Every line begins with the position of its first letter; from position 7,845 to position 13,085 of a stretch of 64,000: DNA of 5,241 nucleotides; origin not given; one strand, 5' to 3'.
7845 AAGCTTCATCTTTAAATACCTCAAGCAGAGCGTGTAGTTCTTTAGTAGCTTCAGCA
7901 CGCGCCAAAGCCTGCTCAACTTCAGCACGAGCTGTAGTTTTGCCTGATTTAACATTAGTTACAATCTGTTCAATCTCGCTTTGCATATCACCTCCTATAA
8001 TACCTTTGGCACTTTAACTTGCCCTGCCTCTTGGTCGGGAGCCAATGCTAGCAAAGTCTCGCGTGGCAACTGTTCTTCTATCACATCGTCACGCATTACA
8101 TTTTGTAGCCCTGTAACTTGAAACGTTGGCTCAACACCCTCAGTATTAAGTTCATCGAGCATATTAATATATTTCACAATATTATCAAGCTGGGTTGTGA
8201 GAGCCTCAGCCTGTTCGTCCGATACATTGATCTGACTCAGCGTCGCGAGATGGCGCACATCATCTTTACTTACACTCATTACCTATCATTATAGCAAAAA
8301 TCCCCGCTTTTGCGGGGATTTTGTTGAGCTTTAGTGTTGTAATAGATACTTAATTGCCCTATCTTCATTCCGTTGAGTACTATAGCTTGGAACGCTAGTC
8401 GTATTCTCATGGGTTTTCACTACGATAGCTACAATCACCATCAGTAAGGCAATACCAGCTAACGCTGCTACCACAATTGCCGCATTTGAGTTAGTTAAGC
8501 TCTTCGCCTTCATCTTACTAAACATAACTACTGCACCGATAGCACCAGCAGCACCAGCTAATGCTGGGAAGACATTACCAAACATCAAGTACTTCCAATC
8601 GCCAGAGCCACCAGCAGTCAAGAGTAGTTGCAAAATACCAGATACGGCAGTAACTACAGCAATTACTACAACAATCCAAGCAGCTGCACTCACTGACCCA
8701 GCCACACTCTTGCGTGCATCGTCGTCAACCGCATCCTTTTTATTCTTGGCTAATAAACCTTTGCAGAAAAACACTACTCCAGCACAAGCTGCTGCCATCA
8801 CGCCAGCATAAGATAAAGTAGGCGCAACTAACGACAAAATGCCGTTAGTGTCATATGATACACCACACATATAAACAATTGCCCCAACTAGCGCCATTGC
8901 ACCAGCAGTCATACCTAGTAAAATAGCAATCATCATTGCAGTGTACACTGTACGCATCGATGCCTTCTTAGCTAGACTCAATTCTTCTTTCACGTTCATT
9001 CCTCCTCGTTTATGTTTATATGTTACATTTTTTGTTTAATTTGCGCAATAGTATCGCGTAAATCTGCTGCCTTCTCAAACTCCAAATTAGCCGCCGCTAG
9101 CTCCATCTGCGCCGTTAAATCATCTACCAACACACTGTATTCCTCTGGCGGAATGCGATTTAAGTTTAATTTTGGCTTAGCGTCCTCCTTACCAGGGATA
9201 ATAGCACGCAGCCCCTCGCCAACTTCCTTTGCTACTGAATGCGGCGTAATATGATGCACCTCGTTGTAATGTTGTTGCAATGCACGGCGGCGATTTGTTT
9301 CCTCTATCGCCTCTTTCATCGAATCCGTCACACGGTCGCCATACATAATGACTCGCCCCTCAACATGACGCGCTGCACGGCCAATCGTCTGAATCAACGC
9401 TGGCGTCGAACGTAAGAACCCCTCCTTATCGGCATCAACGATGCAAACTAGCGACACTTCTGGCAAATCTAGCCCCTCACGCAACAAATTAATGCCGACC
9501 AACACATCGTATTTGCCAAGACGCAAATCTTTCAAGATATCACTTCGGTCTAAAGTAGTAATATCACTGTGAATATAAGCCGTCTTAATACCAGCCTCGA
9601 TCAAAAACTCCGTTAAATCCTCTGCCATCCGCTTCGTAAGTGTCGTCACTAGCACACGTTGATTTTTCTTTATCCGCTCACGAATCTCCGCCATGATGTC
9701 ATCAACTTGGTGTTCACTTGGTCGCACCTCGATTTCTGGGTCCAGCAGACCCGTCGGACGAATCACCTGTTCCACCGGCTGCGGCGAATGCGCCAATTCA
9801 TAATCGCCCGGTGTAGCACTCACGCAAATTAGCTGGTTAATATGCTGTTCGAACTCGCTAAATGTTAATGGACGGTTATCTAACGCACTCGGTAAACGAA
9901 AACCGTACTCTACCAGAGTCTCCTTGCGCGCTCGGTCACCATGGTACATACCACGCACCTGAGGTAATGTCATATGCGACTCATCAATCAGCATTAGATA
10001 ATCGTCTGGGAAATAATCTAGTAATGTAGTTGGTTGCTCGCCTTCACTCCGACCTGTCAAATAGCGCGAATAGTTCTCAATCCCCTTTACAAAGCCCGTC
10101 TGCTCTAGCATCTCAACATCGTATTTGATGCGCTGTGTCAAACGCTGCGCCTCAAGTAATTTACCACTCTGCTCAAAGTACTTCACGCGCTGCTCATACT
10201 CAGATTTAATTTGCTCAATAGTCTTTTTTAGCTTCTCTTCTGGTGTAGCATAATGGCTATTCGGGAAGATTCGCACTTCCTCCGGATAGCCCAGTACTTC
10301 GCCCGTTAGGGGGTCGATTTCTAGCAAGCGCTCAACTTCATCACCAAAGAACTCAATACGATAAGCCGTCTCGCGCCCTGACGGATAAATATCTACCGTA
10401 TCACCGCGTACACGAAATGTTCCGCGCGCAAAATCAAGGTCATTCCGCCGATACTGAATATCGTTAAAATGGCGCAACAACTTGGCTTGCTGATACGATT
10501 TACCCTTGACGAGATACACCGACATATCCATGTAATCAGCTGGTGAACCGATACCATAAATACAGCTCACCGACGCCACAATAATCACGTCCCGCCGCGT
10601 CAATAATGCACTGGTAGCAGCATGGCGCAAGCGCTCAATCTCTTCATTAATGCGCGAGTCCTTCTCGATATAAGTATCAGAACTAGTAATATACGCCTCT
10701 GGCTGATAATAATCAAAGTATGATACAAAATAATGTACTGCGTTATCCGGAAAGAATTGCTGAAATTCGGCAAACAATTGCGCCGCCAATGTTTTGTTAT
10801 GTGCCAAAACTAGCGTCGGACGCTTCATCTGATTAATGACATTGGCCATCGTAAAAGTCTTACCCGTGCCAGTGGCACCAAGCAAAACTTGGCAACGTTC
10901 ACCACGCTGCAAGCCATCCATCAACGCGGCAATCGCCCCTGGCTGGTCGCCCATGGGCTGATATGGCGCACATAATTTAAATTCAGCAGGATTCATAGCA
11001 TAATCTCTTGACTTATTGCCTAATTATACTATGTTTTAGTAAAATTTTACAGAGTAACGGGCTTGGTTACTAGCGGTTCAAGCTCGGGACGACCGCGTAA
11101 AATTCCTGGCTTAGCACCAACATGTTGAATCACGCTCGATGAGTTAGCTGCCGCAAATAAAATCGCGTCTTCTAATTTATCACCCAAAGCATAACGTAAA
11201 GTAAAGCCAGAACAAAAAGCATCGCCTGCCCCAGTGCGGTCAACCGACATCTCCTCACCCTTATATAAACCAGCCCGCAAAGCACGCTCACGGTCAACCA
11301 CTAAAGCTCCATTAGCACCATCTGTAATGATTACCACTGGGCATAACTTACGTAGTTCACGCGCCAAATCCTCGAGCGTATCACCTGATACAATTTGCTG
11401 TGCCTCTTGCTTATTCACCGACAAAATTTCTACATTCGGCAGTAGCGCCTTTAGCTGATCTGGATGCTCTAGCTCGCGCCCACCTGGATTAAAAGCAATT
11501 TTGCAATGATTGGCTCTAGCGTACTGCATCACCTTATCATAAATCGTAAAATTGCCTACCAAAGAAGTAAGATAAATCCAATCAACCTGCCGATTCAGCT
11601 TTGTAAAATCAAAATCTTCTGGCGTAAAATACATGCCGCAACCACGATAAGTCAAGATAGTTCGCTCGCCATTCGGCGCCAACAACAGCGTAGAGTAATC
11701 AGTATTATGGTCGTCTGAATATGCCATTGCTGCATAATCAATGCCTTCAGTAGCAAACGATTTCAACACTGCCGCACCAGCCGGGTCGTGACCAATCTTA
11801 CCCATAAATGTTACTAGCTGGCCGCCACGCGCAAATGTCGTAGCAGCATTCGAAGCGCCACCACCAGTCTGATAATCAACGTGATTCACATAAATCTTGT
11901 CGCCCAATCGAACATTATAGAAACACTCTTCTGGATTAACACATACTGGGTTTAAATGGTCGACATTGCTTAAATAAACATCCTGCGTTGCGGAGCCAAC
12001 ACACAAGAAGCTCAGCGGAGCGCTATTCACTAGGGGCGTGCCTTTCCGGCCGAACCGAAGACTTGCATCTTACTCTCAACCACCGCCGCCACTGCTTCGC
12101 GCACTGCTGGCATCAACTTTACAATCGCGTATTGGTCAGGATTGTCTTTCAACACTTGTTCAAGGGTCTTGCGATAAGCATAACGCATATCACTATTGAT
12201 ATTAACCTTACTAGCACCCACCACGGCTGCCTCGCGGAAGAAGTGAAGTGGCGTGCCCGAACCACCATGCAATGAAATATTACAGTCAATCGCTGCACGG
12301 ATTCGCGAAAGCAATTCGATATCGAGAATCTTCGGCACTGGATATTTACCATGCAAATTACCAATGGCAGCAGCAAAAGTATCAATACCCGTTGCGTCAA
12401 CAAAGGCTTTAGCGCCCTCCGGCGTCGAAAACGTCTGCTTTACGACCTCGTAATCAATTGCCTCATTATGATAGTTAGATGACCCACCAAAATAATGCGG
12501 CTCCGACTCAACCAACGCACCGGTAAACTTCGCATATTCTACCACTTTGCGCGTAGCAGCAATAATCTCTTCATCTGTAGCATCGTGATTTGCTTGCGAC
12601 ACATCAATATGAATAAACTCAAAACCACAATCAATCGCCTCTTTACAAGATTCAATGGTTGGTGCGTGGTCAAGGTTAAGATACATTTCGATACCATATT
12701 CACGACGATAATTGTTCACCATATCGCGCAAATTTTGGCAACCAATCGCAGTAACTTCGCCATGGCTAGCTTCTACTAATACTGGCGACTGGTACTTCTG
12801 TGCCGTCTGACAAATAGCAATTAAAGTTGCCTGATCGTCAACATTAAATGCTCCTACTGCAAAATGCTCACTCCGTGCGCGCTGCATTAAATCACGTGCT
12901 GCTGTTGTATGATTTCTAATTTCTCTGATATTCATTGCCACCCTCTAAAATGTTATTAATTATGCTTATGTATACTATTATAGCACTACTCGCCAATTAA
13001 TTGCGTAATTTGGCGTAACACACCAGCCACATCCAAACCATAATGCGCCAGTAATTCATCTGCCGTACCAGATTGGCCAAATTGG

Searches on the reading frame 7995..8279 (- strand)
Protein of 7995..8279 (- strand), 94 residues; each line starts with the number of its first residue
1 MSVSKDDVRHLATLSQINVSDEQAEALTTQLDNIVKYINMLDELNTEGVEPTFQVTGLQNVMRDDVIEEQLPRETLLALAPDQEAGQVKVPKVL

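Call 35: search_protein_families(library=ncbifam, proteins=[window:7995-8279:-], max_evalue=0.00001)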
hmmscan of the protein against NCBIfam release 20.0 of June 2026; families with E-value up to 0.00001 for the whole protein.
window:7995-8279:- (94 aa): 2 families
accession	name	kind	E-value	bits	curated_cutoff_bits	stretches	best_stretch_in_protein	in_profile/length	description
TIGR00135.1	gatC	equivalog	8.9e-27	93.2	47.1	1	3-94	1-92/93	Asp-tRNA(Asn)/Glu-tRNA(Gln) amidotransferase subunit GatC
NF000684.0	PRK00034.3-4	equivalog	1.8e-11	44.2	97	1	2-92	4-93/97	Asp-tRNA(Asn) amidotransferase subunit GatC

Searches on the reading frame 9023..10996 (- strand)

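Call 51: search_protein_families(library=pfam, proteins=[window:9023-10996:-], max_evalue=0.0001)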
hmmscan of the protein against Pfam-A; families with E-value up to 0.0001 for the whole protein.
window:9023-10996:- (657 aa): 7 families
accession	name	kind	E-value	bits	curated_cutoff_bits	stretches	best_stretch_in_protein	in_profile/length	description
PF17757.6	UvrB_inter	-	1.1e-30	106.1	22.9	1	161-249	2-91/91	UvrB interaction domain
PF12344.14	UvrB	-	4.4e-21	74.9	27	1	551-592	1-42/43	Ultra-violet resistance protein B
PF00271.37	Helicase_C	-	1.5e-20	73.9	23.5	1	436-544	8-109/110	Helicase conserved C-terminal domain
PF04851.21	ResIII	-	3.5e-13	50.2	22.5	1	17-120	7-114/164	Type III restriction enzyme, res subunit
PF02151.25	UVR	-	1.8e-09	37.5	21.5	1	623-655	3-35/36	UvrB/uvrC motif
PF13604.12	AAA_30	-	7.2e-07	29.6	27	0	24-77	9-65/191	AAA domain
PF00270.35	DEAD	-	2.8e-06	27.6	26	0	22-89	8-78/167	DEAD/DEAH box helicase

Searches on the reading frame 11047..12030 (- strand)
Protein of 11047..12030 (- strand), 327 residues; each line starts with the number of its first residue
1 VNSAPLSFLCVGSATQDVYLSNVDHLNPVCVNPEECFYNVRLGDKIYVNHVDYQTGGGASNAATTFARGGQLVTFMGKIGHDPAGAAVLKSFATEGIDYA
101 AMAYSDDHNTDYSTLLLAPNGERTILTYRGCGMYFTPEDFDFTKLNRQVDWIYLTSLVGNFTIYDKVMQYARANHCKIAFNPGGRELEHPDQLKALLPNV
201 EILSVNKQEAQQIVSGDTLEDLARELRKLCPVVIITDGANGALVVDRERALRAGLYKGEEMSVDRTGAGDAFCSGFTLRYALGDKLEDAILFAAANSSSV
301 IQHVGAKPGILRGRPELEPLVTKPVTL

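Call 51: search_protein_families(library=pfam, proteins=[window:11047-12030:-], max_evalue=0.0001)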
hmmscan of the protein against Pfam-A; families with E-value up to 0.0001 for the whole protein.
window:11047-12030:- (327 aa): 1 family
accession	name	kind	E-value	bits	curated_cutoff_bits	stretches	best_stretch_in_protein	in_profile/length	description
PF00294.29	PfkB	-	5e-42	144.7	25.8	1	42-307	22-296/302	pfkB family carbohydrate kinase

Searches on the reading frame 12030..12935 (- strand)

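Call 51: search_protein_families(library=pfam, proteins=[window:12030-12935:-], max_evalue=0.0001)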
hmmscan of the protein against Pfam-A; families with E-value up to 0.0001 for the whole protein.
window:12030-12935:- (301 aa): 1 family
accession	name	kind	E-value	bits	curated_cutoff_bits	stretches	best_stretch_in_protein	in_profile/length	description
PF01116.26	F_bP_aldolase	-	2.9e-66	224.3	25.5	1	13-298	3-277/277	Fructose-bisphosphate aldolase class-II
